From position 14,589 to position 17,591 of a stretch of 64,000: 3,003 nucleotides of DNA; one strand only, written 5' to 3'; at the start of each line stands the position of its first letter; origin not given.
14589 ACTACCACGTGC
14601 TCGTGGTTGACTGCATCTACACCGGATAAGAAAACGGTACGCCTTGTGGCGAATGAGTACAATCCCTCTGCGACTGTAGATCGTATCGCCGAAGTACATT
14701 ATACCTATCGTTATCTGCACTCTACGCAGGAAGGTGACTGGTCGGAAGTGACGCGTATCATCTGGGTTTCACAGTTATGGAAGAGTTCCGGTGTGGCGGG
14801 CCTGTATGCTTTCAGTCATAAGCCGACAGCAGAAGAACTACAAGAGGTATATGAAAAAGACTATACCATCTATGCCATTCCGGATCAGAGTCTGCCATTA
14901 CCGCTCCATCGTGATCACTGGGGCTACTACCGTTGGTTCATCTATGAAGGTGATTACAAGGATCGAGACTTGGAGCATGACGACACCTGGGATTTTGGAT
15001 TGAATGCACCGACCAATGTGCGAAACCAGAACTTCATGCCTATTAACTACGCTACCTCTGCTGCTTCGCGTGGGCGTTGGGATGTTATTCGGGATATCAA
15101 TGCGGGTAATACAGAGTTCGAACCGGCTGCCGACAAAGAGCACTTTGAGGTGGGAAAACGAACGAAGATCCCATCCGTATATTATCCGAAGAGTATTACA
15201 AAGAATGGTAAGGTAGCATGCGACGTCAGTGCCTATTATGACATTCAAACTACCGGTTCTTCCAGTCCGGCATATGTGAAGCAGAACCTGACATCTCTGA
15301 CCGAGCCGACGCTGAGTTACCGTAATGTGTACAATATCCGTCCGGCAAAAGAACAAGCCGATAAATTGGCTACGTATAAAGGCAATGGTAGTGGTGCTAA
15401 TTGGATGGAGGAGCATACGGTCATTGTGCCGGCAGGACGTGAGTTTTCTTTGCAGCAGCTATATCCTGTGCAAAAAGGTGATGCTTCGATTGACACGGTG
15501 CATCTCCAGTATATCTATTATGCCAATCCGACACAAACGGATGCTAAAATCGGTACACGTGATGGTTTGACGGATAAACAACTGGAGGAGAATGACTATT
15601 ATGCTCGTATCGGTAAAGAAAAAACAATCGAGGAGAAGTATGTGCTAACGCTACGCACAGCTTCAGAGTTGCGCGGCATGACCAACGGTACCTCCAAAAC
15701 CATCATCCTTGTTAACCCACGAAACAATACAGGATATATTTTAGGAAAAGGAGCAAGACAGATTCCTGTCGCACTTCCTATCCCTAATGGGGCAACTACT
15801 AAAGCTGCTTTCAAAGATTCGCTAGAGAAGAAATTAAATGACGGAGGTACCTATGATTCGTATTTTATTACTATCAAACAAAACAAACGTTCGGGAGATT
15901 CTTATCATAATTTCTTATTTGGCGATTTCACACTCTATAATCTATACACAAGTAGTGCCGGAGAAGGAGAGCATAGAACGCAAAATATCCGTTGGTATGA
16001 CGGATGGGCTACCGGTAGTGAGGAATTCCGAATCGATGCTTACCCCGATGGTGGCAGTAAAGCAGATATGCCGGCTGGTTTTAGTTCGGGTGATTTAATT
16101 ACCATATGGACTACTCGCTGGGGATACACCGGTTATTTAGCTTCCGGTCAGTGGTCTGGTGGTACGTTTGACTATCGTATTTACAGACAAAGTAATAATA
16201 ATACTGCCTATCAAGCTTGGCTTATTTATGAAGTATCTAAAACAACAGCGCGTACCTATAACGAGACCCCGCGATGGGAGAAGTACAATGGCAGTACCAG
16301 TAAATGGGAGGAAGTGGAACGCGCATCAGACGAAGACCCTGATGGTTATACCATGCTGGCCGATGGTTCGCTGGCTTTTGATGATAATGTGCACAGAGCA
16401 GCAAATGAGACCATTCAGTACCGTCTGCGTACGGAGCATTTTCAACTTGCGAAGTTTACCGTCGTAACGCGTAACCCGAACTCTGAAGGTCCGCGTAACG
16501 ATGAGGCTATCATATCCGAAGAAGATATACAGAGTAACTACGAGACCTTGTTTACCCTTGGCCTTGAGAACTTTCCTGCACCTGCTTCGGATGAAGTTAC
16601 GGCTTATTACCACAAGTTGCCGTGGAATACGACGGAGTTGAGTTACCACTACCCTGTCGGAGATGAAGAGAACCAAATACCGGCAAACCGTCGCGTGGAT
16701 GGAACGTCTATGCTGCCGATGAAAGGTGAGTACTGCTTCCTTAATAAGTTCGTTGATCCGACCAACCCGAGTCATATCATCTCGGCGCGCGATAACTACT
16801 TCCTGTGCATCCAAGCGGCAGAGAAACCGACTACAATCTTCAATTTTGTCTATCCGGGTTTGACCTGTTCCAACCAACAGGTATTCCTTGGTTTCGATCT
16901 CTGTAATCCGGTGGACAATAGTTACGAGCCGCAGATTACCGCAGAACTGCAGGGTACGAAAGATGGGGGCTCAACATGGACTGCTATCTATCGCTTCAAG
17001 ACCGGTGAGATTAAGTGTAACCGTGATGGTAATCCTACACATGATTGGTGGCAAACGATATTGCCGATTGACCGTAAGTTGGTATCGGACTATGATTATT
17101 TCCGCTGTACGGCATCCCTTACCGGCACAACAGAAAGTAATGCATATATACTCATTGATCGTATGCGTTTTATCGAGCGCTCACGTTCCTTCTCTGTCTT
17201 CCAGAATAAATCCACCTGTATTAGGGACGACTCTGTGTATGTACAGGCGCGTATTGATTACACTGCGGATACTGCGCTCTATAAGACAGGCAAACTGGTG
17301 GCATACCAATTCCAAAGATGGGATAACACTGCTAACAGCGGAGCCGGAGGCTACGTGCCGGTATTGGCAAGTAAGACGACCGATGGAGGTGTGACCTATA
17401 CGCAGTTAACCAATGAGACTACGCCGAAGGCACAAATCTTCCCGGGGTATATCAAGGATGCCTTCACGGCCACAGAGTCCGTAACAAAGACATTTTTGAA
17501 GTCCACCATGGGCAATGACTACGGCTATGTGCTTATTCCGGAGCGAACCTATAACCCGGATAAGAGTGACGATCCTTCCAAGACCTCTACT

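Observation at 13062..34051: Two tandem modules of giant secreted protein plus ATGA-coupled small anchored partner, separated by a membrane-embedded AraC regulator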

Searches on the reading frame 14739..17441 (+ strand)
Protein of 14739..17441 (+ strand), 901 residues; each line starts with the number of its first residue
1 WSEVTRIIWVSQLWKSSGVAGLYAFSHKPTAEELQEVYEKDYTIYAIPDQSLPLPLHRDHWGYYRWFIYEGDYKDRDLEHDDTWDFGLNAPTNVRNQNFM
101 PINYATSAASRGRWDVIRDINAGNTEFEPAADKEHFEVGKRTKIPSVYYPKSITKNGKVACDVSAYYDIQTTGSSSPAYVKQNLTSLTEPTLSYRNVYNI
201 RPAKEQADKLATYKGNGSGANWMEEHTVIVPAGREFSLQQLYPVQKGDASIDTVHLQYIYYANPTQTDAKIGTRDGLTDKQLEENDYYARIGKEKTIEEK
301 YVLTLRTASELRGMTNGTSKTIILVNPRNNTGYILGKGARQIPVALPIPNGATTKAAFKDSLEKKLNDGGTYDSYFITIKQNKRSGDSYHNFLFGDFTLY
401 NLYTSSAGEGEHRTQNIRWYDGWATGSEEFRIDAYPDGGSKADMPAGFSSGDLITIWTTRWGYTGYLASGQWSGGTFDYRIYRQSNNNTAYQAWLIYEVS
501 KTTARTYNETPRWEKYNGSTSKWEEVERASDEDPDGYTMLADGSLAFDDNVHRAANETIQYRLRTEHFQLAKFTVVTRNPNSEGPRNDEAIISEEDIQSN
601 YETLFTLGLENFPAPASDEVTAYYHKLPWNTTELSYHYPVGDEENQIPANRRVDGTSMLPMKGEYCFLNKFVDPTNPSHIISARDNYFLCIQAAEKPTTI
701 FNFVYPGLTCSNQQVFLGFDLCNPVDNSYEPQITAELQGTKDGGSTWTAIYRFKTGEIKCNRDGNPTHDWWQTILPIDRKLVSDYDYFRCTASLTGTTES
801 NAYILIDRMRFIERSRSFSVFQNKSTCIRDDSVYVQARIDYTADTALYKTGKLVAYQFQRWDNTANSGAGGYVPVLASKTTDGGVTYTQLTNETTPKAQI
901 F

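Call 78: predict_structure(alignment_id=A8)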
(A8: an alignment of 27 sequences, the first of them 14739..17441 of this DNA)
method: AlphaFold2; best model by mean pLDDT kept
length: 901 residues; sequences in the alignment: 27
mean_pLDDT: 78.0   pTM: 0.72
mean pLDDT of the five models: 78.0, 77.3, 75.6, 74.9, 73.8
residues with pLDDT >= 90: 244; 70-90: 453; 50-70: 102; < 50: 102
segments of 3 or more residues with pLDDT < 50: 1-13, 405-408, 410-412, 817-832, 836-844, 846-855, 857-901
pLDDT, mean of each block of 10 residues (from residue 1): 34 53 71 64 90 78 86 78 67 78 66 78 57 69 81 90 86 79 80 88 94 73 92 93 75 85 79 86 90 86 92 93 90 86 82 85 87 93 90 92 56 69 85 86 85 88 78 60 66 91 84 86 81 76 90 93 91 94 89 83 82 85 82 83 84 83 90 90 89 87 77 81 93 93 87 93 87 88 86 88 92 64 42 47 45 45 32 31 26 23 25
secondary structure, 60 per line:
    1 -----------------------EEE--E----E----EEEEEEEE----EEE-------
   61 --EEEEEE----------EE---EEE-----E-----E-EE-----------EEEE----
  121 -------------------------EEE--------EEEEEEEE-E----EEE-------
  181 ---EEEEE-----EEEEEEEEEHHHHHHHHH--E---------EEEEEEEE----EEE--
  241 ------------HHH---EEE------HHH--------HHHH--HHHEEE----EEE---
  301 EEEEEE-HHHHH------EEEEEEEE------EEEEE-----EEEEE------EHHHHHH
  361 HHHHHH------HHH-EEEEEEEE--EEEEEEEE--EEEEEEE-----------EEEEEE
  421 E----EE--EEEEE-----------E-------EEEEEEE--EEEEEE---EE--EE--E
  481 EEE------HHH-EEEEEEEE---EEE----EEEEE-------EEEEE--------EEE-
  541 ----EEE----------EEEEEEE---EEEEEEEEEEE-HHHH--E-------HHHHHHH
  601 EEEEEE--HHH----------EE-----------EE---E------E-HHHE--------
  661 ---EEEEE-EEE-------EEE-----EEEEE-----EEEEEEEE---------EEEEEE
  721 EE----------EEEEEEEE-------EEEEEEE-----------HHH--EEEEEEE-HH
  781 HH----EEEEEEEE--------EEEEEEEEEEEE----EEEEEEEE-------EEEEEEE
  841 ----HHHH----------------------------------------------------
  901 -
elements in order (helices of 4 or more, strands of 3 or more residues): E24-26 E39-46 E51-53 E63-68 E84-86 E113-116 E146-148 E157-164 E171-173 E184-188 E194-202 H203-211 E224-231 E236-238 E259-261 H279-282 E288-290 E295-297 E301-306 H308-312 E319-326 E333-337 E343-347 H355-366 E377-384 E387-394 E397-403 E415-421 E430-434 E454-460 E463-468 E480-483 E494-501 E505-507 E512-516 E524-528 E537-539 E545-547 E558-564 E568-578 H580-583 H594-600 E601-606 E664-668 E670-672 E680-682 E688-692 E698-705 E715-722 E733-740 E748-754 E771-777 H779-782 E787-794 E803-814 E819-826 E834-840 H845-848
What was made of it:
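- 14739..17441 (+): G1 residues 560-1460: all-beta region with jelly-roll (CBM-like) and beta-trefoil (MIR-like) folds. It includes two of the blocks shared with G2. AlphaFold2 model, mean pLDDT 78 (call 78).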

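Call 80: fold_search(model_id=the predicted structure, library=pdb)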
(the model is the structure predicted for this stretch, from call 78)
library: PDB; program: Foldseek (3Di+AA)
matches with E <= 10: 1565; with E <= 0.001: 20
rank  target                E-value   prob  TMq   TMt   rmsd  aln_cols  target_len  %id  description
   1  2bzd_A                1.3e-04  0.44  0.08  0.11  31.1       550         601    9  Galactose recognition by the carbohydrate-binding module of a bacterial sialidase. (released 2005-08-19)
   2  7k44                  2.1e-04  0.85  0.11  0.22  20.4       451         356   10  SGBP-B from a complex xyloglucan utilization locus in Bacteroides uniformis (released 2021-09-29)
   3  7vrp_A                2.2e-04  0.75  0.10  0.19  30.9       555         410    8  Structure of infectious bursal disease virus Gx strain (released 2022-03-30)
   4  6p25_B                2.8e-04  1.00  0.14  0.18   7.5       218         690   11  Structure of S. cerevisiae protein O-mannosyltransferase Pmt1-Pmt2 complex bound to the sugar donor and a peptide acce (released 2019-07-10)
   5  1uww_B                3.4e-04  1.00  0.11  0.41   5.5       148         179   12  X-ray crystal structure of a non-crystalline cellulose specific carbohydrate-binding module: CBM28. (released 2004-05-13)
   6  2zex_A                5.0e-04  1.00  0.11  0.52   4.7       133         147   15  Family 16 carbohydrate binding module (released 2008-03-04)
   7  7vrn_A                5.0e-04  0.72  0.10  0.20  31.9       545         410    8  Structure of infectious bursal disease virus Gt strain (released 2022-03-30)
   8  9od7                  6.2e-04  1.00  0.12  0.53   8.4       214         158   11  Structure of disulfide-stabilized IL-18 variant (released 2025-07-30)
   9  4gwn_A                6.2e-04  1.00  0.12  0.19   5.5       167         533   13  Crystal structure of human mature meprin beta (released 2012-09-19)
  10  7vrp_I                6.5e-04  0.66  0.10  0.20  31.6       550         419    8  Structure of infectious bursal disease virus Gx strain (released 2022-03-30)
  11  7auw_A                6.9e-04  1.00  0.10  0.17   4.6       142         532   13  Inhibitory complex of human meprin beta with mouse fetuin-B. (released 2021-04-14)
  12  1wcq_A                6.9e-04  0.38  0.09  0.12  29.2       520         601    9  Mutagenesis of the Nucleophilic Tyrosine in a Bacterial Sialidase to Phenylalanine. (released 2005-10-12)
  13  4xup_F                7.2e-04  0.69  0.11  0.25  26.9       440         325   11  Structure of the N-terminal CBM22-1-CBM22-2 tandem domain from Paenibacillus barcinonensis Xyn10C (released 2015-06-03)
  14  4xup_D                7.6e-04  0.87  0.11  0.25  20.6       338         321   11  Structure of the N-terminal CBM22-1-CBM22-2 tandem domain from Paenibacillus barcinonensis Xyn10C (released 2015-06-03)
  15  7vrn_B                7.6e-04  0.69  0.11  0.20  32.6       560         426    8  Structure of infectious bursal disease virus Gt strain (released 2022-03-30)
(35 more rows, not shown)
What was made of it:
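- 14739..17441 (+): Foldseek hits to CBM16, CBM28, CBM22, MAM, the gingipain K3 adhesin and Pmt MIR domains, E 1e-4 to 1e-3, probability up to 1.0 (call 80).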
